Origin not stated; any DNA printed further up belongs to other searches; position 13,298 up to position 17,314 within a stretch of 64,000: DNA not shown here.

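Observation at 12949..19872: NuoE-NuoF operon continuing into a 1238-aa fusion of Fd, GltD, NuoG-FeS and FdhA-like domains plus a zinc-ribbon protein: Stn/Sfr-like candidate electron-bifurcating NADH/NADPH/ferredoxin module in an unusual fused architecture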

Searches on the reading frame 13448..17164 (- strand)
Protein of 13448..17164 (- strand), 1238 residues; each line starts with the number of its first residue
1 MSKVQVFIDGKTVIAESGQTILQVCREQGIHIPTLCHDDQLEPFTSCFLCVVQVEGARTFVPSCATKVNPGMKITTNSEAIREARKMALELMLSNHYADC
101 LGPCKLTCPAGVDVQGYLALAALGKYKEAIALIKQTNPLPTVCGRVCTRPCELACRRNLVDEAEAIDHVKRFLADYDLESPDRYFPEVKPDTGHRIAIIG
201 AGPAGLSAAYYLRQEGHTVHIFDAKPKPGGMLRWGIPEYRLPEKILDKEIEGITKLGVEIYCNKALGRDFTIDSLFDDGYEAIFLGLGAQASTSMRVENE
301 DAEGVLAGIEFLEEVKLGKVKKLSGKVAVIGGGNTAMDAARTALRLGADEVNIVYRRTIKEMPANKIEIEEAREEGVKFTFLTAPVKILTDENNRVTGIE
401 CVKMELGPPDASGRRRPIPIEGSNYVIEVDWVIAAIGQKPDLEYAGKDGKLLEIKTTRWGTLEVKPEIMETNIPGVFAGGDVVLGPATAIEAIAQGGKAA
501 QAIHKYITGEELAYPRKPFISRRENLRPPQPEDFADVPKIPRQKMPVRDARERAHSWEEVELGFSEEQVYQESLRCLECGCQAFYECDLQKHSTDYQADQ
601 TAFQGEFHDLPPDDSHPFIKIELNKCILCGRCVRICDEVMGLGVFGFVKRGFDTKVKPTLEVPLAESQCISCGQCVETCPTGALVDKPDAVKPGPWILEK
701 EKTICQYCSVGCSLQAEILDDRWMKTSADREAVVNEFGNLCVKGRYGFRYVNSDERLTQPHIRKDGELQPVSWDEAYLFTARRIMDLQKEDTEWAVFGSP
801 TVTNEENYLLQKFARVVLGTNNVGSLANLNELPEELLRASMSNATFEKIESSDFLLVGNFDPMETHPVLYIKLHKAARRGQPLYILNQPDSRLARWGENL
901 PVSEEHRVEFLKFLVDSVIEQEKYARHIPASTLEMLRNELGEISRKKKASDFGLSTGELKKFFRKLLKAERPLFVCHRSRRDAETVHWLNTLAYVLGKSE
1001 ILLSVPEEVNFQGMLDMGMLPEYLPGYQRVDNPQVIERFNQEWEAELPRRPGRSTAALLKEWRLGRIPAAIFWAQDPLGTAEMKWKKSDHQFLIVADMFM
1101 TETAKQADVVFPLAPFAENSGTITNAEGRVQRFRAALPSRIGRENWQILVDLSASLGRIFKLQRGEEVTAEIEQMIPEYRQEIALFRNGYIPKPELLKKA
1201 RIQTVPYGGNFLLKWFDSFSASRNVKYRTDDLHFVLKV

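Call 8: search_protein_families(library=pfam, proteins=[window:13448-17164:-], max_evalue=0.01)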
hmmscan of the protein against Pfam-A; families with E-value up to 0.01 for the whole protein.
window:13448-17164:- (1238 aa): 32 families (the best 25 are shown)
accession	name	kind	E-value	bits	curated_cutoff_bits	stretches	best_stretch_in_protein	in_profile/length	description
PF00384.28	Molybdopterin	-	8.1e-35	120.9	24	1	756-1154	1-352/353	Molybdopterin oxidoreductase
PF07992.20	Pyr_redox_2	-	2e-34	119.8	26.1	1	195-496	2-291/291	Pyridine nucleotide-disulphide oxidoreductase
PF13510.11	Fer2_4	-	4.2e-20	72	22.8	1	3-78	3-81/82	2Fe-2S iron-sulfur cluster binding domain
PF14691.11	Fer4_20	-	6.3e-18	65.1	25.8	1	102-179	30-110/113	Dihydroprymidine dehydrogenase domain II, 4Fe-4S cluster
PF13738.12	Pyr_redox_3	-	8.4e-14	51.9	30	1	324-480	164-305/305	Pyridine nucleotide-disulphide oxidoreductase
PF04879.21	Molybdop_Fe4S4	-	9.5e-14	51.6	22.7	1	701-753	4-55/55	Molybdopterin oxidoreductase Fe4S4 domain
PF00070.33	Pyr_redox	-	4.6e-12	46.7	22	2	326-400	1-78/82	Pyridine nucleotide-disulphide oxidoreductase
PF22117.2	Fer4_Nqo3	-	1.8e-10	41.2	27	1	617-684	2-66/67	NADH-quinone oxidoreductase subunit 3, ferredoxin-like domain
PF13450.12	NAD_binding_8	-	6.5e-10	39.6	21.9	1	198-231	1-34/68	NAD(P)-binding Rossmann-like domain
PF01262.27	AlaDh_PNT_C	-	2.9e-08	33.8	23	1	315-371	18-80/214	Alanine dehydrogenase/PNT, C-terminal domain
PF12838.12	Fer4_7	-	3.5e-08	34.2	27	1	625-683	1-52/52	4Fe-4S dicluster domain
PF00037.32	Fer4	-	2.4e-07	30.7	21.1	1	666-684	5-23/24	4Fe-4S binding domain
PF01266.30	DAO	-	3.1e-07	30.7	27.9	1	195-230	1-37/353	FAD dependent oxidoreductase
PF12831.13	FAD_oxidored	-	6.1e-06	26.2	27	1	196-232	2-38/416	FAD dependent oxidoreductase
PF00890.30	FAD_binding_2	-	1.3e-05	25.1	20.4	1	196-234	2-40/414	FAD binding domain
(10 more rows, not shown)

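Call 9: search_protein_families(library=ncbifam, proteins=[window:13448-17164:-], max_evalue=0.01)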
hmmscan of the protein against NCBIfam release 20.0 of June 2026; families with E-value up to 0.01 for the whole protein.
window:13448-17164:- (1238 aa): 134 families (the best 25 are shown)
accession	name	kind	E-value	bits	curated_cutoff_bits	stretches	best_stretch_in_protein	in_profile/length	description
NF009454.0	PRK12814.1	equivalog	3.7e-212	706.3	916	1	1-639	1-631/657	putative NADPH-dependent glutamate synthase small subunit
NF009410.0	PRK12771.1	subfamily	2.5e-158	528.2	516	1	64-588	10-518/566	NAD(P)-binding protein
NF009414.0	PRK12778.1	equivalog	1.2e-126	423.8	1103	2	95-508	329-750/752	bifunctional dihydroorotate dehydrogenase B NAD binding subunit/NADPH-dependent glutamate synthase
TIGR01316.1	gltA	equivalog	4.4e-115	385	471.75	1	102-507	36-449/449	NADPH-dependent glutamate synthase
TIGR03315.1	Se_ygfK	equivalog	7.9e-103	344.7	835.3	1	82-581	428-888/1012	putative selenate reductase subunit YgfK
NF010590.0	PRK13984.1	equivalog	3.1e-99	332.8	946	2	102-510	196-609/611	putative oxidoreductase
TIGR01973.1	NuoG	equivalog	3.5e-99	333.3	470.05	2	583-1150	100-604/606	NADH-quinone oxidoreductase subunit NuoG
TIGR01318.1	gltD_gamma_fam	subfamily_domain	1.9e-95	320.2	482.95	1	103-507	49-465/467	glutamate synthase, small subunit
NF009408.0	PRK12769.1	equivalog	2.1e-93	313.6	1003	1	104-508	236-652/659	formate-dependent uric acid utilization protein AegA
NF009413.0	PRK12775.1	equivalog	3.9e-91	306.3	1895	2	99-510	335-757/1006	putative trifunctional 2-polyprenylphenol hydroxylase/glutamate synthase subunit beta/ferritin domain-containing protein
NF009415.0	PRK12779.1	equivalog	4.8e-83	279.6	1519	1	107-507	213-626/944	putative bifunctional glutamate synthase subunit beta/2-polyprenylphenol hydroxylase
NF005895.0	PRK07860.1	equivalog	1.1e-79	268.4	802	2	586-1177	124-679/811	NADH-quinone oxidoreductase subunit G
NF009409.0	PRK12770.1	subfamily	2.7e-77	260.3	343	1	187-510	12-353/360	putative glutamate synthase subunit beta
TIGR01591.1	Fdh-alpha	equivalog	1.1e-75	255.1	666.25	1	703-1180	1-502/672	formate dehydrogenase subunit alpha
NF009451.0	PRK12809.1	equivalog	9e-74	248.9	1154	1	103-503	218-630/639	formate-dependent uric acid utilization protein YgfT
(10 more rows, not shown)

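Call 10: search_solved_structures(query=window:13448-17164:-, max_evalue=1e-10, show_alignments=1)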
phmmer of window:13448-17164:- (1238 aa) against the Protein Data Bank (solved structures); distinct sequences matched with E-value up to 1e-10: 90 (the best 60 are shown).
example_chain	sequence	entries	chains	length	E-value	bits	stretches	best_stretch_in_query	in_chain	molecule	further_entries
9bov_A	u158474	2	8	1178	2.6e-265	886.4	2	3-953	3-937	Molybdopterin oxidoreductase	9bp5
8oh5_C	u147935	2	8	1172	2.4e-254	850.1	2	1-1020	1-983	Formate dehydrogenase-O, major subunit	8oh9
9n5u_A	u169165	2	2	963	1e-200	672.4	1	4-830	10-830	NfnA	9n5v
4ylf_B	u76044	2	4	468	6.2e-101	341.9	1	103-510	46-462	Dihydropyrimidine dehydrogenase subunit A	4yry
5jca_L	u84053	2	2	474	3.6e-91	309.5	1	102-510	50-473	NADH-dependent Ferredoxin:NADP Oxidoreductase (NfnI) subunit alpha | NADH-dependent Ferredoxin:NADP Oxidoreductase subunit alpha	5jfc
6tg9_A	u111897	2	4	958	1.9e-89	303.8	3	608-887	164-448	Formate dehydrogenase subunit alpha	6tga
9wxb_B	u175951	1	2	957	1.1e-84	288.1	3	610-887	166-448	Formate dehydrogenase alpha subunit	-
5vj7_A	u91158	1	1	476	1.6e-79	270.9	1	102-508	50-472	Oxidoreductase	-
7vw6_A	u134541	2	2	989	1.8e-74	254.2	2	612-1180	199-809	Formate dehydrogenase | Tungsten-containing formate dehydrogenase alpha subunit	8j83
7e5z_A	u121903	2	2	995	1.9e-74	254.2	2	612-1180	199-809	Formate dehydrogenase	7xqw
8rqz_C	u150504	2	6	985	1.7e-72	247.7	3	698-887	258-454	Probable oxidoreductase YjgC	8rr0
9gzq_A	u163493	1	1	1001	1.8e-72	247.6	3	698-887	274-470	Probable oxidoreductase YjgC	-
6s6s_G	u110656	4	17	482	1.1e-68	235.1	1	104-509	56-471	Glutamate synthase [NADPH] small chain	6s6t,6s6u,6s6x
2vdc_G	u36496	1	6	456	1.5e-68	234.6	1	95-509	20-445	GLUTAMATE SYNTHASE [NADPH] SMALL CHAIN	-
8e9g_G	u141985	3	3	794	4.6e-59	203.2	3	581-880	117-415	NADH-quinone oxidoreductase subunit G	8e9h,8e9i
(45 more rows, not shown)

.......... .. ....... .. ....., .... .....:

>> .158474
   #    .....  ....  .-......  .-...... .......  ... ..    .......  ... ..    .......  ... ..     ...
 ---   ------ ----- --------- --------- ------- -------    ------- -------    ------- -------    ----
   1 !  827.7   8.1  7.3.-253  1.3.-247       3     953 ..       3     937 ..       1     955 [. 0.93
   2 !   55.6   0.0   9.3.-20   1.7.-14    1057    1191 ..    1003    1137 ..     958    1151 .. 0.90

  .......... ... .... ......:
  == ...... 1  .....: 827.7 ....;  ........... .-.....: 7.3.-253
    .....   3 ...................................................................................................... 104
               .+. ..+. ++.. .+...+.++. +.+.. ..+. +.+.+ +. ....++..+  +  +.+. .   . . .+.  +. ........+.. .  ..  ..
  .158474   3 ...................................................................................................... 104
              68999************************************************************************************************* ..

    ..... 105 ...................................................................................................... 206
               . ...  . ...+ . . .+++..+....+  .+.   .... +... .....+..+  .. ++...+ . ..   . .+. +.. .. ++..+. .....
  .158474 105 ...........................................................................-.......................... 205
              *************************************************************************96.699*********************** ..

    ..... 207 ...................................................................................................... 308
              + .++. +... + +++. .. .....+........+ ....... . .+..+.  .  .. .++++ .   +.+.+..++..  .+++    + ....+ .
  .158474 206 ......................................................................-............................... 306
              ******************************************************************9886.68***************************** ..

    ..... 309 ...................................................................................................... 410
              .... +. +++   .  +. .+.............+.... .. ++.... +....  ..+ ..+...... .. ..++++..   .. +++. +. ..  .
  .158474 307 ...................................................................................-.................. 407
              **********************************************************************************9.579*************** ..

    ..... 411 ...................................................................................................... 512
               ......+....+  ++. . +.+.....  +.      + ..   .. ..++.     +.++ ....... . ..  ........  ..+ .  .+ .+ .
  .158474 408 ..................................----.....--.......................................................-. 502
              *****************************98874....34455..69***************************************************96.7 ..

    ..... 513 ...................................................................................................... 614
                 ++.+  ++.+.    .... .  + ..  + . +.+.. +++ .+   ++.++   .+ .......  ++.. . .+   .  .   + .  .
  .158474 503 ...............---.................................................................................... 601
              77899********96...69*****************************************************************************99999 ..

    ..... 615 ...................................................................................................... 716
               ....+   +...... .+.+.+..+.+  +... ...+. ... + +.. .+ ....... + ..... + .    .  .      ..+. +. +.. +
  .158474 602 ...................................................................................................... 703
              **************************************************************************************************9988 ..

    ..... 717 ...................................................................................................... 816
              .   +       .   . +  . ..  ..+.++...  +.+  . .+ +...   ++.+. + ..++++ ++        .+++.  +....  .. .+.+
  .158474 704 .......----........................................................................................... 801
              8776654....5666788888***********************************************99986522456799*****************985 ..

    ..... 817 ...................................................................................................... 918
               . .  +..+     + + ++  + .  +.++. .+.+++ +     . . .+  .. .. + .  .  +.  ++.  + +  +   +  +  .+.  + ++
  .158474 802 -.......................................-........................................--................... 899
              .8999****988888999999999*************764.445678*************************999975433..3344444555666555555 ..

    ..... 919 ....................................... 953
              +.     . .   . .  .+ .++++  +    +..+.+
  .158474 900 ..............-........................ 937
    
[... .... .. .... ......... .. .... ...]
